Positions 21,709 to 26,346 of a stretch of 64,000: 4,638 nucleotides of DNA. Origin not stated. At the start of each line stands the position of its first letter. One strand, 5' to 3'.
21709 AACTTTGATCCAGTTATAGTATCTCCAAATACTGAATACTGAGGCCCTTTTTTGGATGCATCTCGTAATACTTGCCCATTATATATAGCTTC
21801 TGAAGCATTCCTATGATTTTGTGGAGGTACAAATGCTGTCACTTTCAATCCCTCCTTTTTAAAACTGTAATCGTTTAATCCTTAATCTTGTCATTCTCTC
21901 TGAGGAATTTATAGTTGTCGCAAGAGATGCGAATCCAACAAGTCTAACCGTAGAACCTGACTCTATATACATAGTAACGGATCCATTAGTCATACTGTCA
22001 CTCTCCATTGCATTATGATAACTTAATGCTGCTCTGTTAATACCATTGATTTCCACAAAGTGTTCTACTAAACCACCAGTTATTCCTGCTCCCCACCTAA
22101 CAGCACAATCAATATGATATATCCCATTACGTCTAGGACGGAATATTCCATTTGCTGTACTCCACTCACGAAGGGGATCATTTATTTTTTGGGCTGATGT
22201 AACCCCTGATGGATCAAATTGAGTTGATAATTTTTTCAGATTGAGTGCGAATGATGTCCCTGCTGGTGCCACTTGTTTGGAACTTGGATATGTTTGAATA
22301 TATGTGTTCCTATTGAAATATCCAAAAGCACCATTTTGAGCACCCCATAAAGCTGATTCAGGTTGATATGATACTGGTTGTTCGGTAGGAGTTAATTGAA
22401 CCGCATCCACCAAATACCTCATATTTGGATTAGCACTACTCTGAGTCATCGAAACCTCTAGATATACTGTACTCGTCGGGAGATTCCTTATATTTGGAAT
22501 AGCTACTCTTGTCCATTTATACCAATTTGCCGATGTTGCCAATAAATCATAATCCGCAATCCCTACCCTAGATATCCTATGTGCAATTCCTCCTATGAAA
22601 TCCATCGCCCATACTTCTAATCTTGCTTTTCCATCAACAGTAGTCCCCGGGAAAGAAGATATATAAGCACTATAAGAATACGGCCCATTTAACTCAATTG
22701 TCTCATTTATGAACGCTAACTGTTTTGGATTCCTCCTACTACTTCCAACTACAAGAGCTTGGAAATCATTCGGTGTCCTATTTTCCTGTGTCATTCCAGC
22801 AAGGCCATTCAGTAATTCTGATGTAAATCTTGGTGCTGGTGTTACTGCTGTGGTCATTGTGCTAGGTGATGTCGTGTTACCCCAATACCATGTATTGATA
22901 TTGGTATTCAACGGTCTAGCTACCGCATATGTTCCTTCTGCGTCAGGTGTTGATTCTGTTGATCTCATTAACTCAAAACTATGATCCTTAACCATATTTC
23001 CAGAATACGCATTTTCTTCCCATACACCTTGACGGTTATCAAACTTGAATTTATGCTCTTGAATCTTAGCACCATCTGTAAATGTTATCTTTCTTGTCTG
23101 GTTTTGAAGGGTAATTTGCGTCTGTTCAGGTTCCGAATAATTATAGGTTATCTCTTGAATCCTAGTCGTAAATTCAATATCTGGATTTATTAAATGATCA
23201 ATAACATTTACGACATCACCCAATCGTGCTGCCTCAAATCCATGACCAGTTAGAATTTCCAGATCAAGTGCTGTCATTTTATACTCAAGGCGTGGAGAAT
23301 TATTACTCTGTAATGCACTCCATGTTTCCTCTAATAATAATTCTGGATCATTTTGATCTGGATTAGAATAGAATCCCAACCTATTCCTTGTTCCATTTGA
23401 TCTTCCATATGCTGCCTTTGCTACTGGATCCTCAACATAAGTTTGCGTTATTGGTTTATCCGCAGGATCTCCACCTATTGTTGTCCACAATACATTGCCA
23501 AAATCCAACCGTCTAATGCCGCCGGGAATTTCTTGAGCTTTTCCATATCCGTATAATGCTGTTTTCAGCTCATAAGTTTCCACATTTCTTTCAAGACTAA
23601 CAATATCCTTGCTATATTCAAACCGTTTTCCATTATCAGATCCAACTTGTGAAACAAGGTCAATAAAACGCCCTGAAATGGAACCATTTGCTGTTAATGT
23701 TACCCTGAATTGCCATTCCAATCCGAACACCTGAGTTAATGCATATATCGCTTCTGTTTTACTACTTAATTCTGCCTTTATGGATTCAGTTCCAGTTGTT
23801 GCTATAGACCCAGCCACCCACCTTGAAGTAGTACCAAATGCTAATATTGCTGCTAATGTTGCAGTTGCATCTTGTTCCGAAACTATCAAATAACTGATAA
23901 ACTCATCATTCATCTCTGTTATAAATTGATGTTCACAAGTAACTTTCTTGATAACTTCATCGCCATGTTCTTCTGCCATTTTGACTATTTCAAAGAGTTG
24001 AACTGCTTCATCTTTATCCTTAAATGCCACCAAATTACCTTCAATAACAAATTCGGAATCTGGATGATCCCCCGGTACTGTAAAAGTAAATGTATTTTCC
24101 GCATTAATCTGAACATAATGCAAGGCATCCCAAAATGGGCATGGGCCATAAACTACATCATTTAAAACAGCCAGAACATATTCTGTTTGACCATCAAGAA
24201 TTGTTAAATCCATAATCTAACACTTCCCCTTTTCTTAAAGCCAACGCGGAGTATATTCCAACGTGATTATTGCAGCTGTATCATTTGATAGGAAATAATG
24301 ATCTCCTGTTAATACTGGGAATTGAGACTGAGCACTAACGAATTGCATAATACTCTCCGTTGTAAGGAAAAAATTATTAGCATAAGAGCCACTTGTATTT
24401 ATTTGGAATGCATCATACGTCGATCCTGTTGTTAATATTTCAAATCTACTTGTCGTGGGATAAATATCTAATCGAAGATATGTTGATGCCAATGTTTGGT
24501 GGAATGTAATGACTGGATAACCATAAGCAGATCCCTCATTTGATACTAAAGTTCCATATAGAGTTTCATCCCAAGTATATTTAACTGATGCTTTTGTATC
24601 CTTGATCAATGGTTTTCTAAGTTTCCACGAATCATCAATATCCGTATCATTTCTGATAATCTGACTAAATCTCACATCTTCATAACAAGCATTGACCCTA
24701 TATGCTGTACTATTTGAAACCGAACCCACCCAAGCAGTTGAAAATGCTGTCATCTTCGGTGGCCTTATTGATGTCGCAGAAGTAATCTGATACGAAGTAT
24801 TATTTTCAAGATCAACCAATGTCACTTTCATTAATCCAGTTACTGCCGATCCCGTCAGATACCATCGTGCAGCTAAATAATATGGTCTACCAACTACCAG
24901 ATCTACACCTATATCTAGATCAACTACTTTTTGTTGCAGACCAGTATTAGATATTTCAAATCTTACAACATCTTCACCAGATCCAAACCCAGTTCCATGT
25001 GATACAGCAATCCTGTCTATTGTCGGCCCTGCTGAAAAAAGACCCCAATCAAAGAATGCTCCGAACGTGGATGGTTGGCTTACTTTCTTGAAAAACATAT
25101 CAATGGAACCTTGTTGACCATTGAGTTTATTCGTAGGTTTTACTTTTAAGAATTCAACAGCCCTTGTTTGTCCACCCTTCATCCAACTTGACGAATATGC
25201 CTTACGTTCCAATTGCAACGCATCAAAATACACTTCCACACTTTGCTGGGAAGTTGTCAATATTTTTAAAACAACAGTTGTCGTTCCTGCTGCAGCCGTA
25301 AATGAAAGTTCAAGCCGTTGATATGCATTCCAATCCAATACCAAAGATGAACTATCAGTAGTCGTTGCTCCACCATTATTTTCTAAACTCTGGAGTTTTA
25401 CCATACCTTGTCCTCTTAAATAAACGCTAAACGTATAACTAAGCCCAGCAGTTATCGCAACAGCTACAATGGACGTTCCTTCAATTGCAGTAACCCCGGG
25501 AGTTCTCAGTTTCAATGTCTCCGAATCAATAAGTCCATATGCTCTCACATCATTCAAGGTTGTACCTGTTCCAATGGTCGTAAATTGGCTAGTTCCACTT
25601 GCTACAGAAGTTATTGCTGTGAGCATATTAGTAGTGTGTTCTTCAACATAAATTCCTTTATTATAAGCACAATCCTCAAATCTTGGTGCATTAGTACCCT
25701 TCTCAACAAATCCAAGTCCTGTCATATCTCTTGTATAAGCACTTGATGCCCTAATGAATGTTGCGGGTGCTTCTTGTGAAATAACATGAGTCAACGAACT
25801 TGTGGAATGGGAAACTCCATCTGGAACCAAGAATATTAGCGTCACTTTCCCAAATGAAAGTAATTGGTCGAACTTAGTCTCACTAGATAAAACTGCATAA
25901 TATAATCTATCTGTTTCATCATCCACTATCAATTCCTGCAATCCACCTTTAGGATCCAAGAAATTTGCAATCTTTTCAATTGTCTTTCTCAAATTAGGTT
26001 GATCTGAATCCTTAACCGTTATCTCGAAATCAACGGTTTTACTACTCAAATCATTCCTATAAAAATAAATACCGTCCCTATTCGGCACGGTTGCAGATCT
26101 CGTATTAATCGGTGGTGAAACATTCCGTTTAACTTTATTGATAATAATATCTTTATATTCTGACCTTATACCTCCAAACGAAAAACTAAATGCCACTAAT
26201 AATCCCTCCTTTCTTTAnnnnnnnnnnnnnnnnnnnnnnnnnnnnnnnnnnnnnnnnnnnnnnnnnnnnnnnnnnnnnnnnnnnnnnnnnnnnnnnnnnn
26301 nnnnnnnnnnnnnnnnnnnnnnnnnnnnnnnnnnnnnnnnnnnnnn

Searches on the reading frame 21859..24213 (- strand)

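Call 14: search_protein_families(library=phrogs, proteins=[window:21859-24213:-], max_evalue=0.00001)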
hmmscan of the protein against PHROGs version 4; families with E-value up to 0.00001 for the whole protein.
window:21859-24213:- (784 aa): 21 families
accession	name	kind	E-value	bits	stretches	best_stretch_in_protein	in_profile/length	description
phrog_12312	-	head and packaging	5.8e-57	194.5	1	1-441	1-410/784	virion structural protein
phrog_19445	-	head and packaging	4.9e-55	188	1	10-414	10-423/1114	tail tip protein Tal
phrog_27577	-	tail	3.5e-38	131.9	1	34-371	30-372/1795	tail protein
phrog_4798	-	tail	1.7e-32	113.5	1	40-369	74-378/796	tail protein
phrog_26466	-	unknown function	2.8e-31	108.5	1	27-370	32-365/2337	-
phrog_1067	-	head and packaging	3.5e-31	109.5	1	35-390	37-364/991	minor head protein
phrog_1330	-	tail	4.8e-27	95.3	1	35-370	35-357/1361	tail protein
phrog_3475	-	tail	1.2e-25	90.9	1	35-377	420-721/841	minor tail protein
phrog_6253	-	tail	3.9e-22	79.8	1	1-376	1-385/589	minor tail protein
phrog_5555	-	tail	4.6e-22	79.2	1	29-387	26-355/788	tail protein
phrog_22322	-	tail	1.9e-21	77.2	2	29-226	30-215/562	tail protein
phrog_12329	-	head and packaging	6.1e-21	75.2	1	18-377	16-356/833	virion structural protein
phrog_17797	-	tail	1.1e-20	74.2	1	3-371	2-362/929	tail protein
phrog_20449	-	unknown function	2.9e-19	70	1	104-368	89-356/663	-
phrog_12244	-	unknown function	3.8e-18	66.2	1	3-362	2-346/720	-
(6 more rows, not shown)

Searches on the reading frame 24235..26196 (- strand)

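Call 14: search_protein_families(library=phrogs, proteins=[window:24235-26196:-], max_evalue=0.00001)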
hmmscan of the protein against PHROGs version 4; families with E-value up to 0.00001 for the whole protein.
window:24235-26196:- (653 aa): 2 families
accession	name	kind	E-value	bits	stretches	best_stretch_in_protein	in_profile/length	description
phrog_202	-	tail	1.3e-26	94.6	1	1-574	19-193/523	distal tail protein Dit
phrog_33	-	tail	3.1e-15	57.2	1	4-202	38-203/651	distal tail protein Dit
